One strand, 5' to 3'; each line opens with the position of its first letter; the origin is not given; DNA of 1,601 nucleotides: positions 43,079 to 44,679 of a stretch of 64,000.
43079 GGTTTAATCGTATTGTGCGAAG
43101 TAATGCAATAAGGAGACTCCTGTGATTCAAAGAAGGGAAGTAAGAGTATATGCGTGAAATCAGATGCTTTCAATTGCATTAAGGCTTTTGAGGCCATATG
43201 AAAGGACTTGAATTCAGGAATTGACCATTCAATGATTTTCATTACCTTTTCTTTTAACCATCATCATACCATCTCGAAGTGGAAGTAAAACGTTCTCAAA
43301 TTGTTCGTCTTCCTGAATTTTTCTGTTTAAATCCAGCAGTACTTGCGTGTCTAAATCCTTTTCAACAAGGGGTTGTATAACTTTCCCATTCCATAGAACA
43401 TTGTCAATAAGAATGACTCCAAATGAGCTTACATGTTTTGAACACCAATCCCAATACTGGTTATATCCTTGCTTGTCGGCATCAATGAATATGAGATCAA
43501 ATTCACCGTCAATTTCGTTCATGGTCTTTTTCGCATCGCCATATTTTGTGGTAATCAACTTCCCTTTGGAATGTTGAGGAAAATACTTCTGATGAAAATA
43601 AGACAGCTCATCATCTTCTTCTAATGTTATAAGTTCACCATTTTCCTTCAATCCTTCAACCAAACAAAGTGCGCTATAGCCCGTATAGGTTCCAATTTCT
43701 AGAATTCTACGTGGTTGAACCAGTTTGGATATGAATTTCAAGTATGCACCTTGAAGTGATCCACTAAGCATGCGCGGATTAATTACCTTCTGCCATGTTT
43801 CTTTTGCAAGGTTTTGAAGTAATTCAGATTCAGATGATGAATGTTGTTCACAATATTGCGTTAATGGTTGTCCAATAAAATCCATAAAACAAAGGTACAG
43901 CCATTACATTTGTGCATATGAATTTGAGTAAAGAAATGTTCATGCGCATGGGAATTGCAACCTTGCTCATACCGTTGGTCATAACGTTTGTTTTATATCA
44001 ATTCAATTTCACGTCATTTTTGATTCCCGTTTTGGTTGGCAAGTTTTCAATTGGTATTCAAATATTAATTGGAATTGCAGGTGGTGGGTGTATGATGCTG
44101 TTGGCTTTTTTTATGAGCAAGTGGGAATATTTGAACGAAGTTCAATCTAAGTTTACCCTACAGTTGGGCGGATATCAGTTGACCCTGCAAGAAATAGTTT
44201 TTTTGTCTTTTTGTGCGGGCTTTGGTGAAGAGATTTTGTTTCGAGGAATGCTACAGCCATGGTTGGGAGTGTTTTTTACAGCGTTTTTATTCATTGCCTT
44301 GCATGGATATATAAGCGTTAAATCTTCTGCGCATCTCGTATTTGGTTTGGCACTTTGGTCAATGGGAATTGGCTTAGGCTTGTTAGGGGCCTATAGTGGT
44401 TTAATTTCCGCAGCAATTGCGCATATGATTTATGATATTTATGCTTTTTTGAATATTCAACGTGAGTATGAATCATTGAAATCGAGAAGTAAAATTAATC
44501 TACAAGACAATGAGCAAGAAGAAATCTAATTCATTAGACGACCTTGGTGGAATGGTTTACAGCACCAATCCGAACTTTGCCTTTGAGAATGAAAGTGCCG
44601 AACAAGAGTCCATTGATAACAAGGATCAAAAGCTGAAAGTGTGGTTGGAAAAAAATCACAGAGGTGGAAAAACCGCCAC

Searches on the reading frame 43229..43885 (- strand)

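Call 59: search_protein_families(library=pfam, proteins=[window:43229-43885:-], max_evalue=0.00001)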
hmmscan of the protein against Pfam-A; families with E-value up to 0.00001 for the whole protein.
window:43229-43885:- (218 aa): 3 families
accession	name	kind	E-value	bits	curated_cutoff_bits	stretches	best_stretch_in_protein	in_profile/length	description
PF01596.23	Methyltransf_3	-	1.5e-47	162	22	1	14-213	2-204/204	O-methyltransferase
PF13578.12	Methyltransf_24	-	1.6e-12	48.7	26.3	1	62-163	1-105/105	Methyltransferase domain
PF01135.25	PCMT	-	2.1e-06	28.1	20.3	1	44-136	61-150/210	Protein-L-isoaspartate(D-aspartate) O-methyltransferase (PCMT)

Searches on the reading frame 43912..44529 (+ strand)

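Call 59: search_protein_families(library=pfam, proteins=[window:43912-44529:+], max_evalue=0.00001)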
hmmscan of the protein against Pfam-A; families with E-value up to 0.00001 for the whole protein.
window:43912-44529:+ (205 aa): 1 family
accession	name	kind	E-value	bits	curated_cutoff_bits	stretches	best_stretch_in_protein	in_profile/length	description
PF02517.21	Rce1-like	-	7.9e-09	36.1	22.4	1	92-176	5-92/93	Type II CAAX prenyl endopeptidase Rce1-like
